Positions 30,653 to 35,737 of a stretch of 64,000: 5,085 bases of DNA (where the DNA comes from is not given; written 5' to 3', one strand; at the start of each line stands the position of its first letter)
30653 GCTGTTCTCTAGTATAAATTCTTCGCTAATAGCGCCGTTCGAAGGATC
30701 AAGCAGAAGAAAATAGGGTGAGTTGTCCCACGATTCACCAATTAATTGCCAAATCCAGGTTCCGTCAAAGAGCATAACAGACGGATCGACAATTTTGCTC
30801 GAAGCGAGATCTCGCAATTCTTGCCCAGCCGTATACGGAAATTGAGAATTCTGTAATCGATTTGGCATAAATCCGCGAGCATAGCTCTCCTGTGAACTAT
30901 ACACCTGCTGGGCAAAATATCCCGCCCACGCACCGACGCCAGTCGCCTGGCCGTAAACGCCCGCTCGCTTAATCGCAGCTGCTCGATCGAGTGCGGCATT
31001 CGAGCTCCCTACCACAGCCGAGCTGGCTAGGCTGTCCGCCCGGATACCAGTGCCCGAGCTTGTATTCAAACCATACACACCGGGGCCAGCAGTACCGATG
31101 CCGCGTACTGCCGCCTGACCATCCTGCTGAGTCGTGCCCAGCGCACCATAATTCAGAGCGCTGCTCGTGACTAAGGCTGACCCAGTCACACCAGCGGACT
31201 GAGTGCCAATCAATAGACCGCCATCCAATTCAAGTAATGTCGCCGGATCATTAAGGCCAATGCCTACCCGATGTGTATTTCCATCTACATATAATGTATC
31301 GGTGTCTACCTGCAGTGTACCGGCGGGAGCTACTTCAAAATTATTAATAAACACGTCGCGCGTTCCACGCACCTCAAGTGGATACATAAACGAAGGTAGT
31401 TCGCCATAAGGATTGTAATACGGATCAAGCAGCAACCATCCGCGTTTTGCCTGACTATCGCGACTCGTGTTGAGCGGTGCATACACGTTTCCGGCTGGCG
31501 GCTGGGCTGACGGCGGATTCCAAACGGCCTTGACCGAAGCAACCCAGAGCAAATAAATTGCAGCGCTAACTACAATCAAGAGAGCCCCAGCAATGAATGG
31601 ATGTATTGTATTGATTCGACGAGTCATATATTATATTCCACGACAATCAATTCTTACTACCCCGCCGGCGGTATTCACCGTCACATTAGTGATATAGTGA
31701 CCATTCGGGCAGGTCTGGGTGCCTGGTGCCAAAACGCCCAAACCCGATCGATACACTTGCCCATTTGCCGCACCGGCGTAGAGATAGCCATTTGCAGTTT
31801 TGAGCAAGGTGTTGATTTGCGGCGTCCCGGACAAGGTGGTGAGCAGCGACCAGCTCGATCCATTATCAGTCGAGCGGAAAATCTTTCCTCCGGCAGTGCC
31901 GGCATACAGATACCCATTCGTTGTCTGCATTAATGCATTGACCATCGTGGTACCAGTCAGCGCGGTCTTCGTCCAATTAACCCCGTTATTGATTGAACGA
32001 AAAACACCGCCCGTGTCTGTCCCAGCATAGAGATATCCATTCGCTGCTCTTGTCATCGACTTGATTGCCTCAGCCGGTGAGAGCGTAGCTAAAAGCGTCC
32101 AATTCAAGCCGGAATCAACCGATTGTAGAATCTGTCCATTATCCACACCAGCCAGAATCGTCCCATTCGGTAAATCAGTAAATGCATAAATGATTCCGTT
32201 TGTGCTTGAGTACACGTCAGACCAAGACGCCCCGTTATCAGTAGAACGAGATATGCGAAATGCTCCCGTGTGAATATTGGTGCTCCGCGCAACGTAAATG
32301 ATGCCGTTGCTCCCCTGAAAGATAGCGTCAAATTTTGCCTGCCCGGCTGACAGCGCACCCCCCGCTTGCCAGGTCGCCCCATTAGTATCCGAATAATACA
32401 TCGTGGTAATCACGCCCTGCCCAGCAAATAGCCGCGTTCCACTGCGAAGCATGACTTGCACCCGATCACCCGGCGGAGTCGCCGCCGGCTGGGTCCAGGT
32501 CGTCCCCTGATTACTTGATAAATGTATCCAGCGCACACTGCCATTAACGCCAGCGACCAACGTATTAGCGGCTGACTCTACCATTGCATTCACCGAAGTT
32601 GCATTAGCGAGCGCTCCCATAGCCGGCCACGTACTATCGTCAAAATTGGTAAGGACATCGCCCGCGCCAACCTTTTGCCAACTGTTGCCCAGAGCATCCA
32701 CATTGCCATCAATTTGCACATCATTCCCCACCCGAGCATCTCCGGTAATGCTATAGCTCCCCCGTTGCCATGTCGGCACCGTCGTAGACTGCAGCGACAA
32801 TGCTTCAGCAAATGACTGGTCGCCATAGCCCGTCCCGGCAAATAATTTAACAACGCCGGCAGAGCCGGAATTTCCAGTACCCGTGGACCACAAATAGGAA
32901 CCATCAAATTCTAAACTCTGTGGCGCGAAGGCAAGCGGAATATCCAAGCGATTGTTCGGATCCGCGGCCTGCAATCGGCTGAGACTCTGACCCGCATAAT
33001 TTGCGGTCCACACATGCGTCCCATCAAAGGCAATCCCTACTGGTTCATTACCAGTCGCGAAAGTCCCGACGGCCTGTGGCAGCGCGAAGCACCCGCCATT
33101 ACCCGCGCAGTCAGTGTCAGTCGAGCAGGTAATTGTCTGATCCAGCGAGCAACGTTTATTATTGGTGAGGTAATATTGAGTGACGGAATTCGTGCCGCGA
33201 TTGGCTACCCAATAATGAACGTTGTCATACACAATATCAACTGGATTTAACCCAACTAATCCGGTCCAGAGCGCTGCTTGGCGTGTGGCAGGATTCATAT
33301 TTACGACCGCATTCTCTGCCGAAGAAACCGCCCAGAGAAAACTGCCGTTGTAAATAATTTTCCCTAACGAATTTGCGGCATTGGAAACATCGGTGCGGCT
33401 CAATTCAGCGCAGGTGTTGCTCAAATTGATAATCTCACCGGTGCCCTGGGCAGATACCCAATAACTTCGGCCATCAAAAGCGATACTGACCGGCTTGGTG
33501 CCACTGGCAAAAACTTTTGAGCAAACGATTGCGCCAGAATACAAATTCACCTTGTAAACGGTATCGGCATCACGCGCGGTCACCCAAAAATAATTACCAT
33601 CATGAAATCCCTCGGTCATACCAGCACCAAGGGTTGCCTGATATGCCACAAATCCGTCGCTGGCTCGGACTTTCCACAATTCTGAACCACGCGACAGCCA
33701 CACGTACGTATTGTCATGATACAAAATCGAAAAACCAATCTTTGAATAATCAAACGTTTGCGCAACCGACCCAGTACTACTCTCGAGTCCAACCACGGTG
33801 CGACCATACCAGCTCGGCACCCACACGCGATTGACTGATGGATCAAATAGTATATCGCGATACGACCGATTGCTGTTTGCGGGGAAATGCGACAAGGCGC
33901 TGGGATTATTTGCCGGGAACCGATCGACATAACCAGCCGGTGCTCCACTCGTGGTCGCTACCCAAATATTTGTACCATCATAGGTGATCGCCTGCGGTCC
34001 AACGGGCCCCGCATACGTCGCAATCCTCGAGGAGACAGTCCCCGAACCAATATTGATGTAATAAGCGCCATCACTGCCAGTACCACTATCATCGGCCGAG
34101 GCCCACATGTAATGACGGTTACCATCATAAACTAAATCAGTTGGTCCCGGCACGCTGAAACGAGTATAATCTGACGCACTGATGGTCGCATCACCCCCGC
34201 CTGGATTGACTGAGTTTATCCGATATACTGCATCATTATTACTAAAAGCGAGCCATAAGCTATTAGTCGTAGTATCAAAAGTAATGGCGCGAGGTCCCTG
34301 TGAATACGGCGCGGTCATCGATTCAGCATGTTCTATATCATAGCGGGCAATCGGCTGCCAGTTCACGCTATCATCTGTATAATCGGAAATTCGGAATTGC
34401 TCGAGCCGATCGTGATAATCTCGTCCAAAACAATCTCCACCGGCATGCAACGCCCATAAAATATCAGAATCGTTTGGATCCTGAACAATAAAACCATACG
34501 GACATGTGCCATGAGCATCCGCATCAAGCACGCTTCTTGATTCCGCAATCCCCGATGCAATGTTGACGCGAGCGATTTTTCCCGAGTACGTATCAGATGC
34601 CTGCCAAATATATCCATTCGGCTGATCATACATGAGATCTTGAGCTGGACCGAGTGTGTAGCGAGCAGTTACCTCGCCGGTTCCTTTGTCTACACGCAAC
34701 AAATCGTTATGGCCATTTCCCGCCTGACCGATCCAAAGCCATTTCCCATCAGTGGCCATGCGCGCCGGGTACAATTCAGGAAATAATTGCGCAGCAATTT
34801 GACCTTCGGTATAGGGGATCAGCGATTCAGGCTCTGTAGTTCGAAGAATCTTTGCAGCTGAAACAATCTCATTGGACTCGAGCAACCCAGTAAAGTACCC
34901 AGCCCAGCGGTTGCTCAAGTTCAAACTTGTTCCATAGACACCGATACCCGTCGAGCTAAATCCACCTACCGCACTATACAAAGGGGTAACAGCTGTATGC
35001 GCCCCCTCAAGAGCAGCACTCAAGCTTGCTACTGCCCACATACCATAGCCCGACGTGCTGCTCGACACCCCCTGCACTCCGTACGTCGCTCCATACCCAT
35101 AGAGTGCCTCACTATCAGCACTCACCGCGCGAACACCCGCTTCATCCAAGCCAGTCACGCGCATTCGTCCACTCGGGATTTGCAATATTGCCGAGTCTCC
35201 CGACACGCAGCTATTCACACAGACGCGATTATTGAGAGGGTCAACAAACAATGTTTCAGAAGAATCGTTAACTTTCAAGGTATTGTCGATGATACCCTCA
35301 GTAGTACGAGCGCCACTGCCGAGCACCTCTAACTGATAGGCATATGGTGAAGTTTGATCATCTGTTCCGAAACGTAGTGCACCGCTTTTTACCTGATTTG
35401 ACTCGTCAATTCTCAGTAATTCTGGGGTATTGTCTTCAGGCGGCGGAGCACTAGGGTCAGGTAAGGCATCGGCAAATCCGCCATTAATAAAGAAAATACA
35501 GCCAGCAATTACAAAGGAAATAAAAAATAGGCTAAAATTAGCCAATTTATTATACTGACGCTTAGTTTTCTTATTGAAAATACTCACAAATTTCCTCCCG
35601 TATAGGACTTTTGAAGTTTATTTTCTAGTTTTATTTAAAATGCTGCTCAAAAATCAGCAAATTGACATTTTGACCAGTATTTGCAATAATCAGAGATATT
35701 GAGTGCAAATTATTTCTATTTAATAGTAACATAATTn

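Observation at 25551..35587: Three paralogous large proteins share a conserved N-module and a C-terminal Cys-loop tail (C-x-(D/N)-G-(Q/H)-(F/Y)...C-R-(G/P)-(L/I)-COOH)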

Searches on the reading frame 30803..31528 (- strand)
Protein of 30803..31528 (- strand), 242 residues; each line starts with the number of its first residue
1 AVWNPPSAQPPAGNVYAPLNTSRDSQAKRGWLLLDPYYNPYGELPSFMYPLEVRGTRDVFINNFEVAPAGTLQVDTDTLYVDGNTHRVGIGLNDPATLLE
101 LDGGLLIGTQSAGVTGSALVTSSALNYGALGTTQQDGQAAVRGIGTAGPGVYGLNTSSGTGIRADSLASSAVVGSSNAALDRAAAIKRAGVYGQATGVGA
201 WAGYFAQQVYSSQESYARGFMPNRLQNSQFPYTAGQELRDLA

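Call 64: predict_structure(alignment_id=A6)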
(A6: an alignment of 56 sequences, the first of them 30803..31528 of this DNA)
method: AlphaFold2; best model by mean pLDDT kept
length: 242 residues; sequences in the alignment: 56
mean_pLDDT: 76.6   pTM: 0.56
mean pLDDT of the five models: 76.6, 74.4, 74.2, 73.8, 72.5
residues with pLDDT >= 90: 10; 70-90: 175; 50-70: 42; < 50: 15
segments of 3 or more residues with pLDDT < 50: 58-60, 233-237, 240-242
pLDDT, mean of each block of 10 residues (from residue 1): 61 63 77 84 84 66 62 76 88 90 84 83 86 87 85 81 85 85 81 80 77 70 60 50 40
secondary structure, 60 per line:
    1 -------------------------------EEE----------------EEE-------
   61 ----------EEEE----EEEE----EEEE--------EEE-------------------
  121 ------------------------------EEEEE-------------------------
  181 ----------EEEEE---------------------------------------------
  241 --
elements in order: E32-34 E51-53 E71-74 E79-82 E87-90 E99-101 E151-155 E191-195

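Call 74: fold_search(model_id=the predicted structure, library=viral)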
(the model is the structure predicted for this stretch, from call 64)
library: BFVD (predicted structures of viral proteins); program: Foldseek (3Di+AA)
matches with E <= 10: 334; with E <= 0.001: 4
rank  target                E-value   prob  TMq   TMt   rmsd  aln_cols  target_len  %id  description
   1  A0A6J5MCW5            4.3e-04  1.00  0.18  0.14  13.8       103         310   26  Intramolecular chaperone auto-processing domain containing protein [uncultured Caudovirales phage]
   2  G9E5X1                7.8e-04  0.75  0.24  0.13  22.9       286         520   18  Uncharacterized protein [Micromonas pusilla virus SP1]
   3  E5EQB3                9.5e-04  0.90  0.22  0.19  16.0       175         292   17  (no name in the UniProt tables at hand)
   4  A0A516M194            9.5e-04  0.85  0.14  0.07  12.7       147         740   18  (no name in the UniProt tables at hand)
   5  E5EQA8                1.8e-03  0.98  0.17  0.10  13.8       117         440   20  (no name in the UniProt tables at hand)
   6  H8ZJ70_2              1.8e-03  0.44  0.19  0.06  26.4       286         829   19  (no name in the UniProt tables at hand)
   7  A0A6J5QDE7            2.7e-03  0.23  0.14  0.07  26.5       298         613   13  Intramolecular chaperone auto-processing domain containing protein [uncultured Caudovirales phage]
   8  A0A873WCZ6            2.9e-03  0.99  0.20  0.25   9.9       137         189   18  Tail fiber protein [Synechococcus phage S-H38]
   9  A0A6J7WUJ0            2.9e-03  0.84  0.19  0.05  12.2       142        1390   23  Uncharacterized protein [uncultured Caudovirales phage]
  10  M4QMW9                2.9e-03  0.69  0.24  0.08  12.0       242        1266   19  (no name in the UniProt tables at hand)
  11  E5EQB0                3.1e-03  0.99  0.17  0.16   9.3        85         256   30  (no name in the UniProt tables at hand)
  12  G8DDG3                3.7e-03  0.97  0.16  0.10  11.4       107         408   26  (no name in the UniProt tables at hand)
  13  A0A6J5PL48            4.0e-03  0.85  0.22  0.18  13.2       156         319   22  Uncharacterized protein [uncultured Caudovirales phage]
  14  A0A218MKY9            4.6e-03  0.92  0.18  0.06  14.9       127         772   25  Uncharacterized protein [uncultured virus]
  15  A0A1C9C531            4.6e-03  0.54  0.17  0.10  17.4       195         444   19  Putative endosialidase [Heterosigma akashiwo virus 01]
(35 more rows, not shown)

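Call 82: search_dna_similar(query=window:30803-31528:-, collection=phages, mode=protein, max_evalue=0.001, max_rows=15)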
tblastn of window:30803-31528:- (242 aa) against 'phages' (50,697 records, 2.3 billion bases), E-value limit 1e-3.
No match.

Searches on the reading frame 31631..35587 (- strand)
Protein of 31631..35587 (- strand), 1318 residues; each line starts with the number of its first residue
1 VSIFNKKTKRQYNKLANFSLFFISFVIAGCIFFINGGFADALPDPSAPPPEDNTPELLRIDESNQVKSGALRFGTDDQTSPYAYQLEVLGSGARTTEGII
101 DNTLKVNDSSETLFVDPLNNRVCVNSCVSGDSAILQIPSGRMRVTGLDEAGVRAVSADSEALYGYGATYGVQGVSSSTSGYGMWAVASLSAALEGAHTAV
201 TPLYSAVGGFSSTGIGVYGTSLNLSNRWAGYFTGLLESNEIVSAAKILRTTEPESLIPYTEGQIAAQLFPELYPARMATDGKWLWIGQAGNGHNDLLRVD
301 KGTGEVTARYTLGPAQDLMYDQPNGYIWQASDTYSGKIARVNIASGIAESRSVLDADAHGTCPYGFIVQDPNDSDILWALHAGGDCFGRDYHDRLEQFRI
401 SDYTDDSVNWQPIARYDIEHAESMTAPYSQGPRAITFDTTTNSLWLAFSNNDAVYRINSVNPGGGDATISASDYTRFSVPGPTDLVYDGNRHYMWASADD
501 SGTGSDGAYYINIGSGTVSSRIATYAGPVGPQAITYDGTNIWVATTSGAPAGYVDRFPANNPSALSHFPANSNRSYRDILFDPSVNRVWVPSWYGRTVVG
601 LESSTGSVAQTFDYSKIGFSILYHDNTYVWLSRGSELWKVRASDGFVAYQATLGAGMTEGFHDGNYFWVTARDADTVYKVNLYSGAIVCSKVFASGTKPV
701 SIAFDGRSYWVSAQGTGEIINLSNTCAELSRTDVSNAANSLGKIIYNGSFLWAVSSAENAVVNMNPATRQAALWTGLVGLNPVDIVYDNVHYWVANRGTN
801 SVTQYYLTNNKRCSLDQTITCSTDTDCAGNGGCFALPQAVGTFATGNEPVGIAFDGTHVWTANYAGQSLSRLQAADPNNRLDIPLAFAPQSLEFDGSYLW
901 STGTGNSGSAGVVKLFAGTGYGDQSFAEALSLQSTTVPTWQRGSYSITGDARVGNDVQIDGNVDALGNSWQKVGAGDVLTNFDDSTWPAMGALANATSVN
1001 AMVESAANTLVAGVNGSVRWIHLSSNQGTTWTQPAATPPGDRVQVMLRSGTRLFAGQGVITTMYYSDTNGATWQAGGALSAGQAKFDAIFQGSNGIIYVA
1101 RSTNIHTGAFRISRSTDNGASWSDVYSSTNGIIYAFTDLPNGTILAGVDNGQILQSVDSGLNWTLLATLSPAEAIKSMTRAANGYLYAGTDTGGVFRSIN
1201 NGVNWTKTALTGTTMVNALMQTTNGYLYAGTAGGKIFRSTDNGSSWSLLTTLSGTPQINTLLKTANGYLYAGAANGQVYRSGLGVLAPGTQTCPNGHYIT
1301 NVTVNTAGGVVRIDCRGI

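Call 7: search_protein_families(library=pfam, proteins=[window:31631-35587:-], max_evalue=0.1)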
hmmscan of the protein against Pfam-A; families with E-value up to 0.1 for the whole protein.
window:31631-35587:- (1318 aa): 6 families
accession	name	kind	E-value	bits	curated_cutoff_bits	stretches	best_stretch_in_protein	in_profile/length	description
PF15902.12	Sortilin-Vps10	-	6.1e-09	35.6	33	2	1195-1251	3-62/446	Sortilin, neurotensin receptor 3,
PF13088.12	BNR_2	-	4e-08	33.4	31.4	1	1011-1140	74-207/277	BNR repeat-like domain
PF19755.4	DUF6242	-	1.6e-06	28.6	29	2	1161-1246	128-217/217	Domain of unknown function (DUF6242)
PF20067.5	SSL_N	-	6.2e-06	26.4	18.9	0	1223-1238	30-45/46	Strictosidine synthase-like, N-terminal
PF07494.17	Reg_prop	-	0.0023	18.4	20.4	0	1215-1232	6-23/24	Two component regulator propeller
PF02012.26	BNR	-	0.012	15.9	27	0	1237-1248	1-12/12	BNR/Asp-box repeat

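Call 22: search_protein_families(library=ncbifam, proteins=[window:31631-35587:-], max_evalue=0.1)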
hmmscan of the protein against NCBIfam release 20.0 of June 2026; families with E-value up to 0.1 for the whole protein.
window:31631-35587:- (1318 aa): 3 families
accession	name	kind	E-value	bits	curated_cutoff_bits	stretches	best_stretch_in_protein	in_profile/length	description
NF045728.1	glycosyl_F510_1955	equivalog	2.1e-14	53.4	175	2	1113-1281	75-246/246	F510_1955 family glycosylhydrolase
NF010237.0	PRK13684.1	equivalog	4.1e-05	22.8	326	1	1062-1250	67-252/334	photosynthesis system II assembly factor Ycf48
NF052460.1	L-NosZ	equivalog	0.00019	20.1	700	0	655-741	45-133/480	clade III lactonase-type nitrous-oxide reductase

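Call 23: search_protein_families(library=phrogs, proteins=[window:31631-35587:-], max_evalue=0.01)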
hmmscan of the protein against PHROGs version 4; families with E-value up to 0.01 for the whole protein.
window:31631-35587:- (1318 aa): 0 families
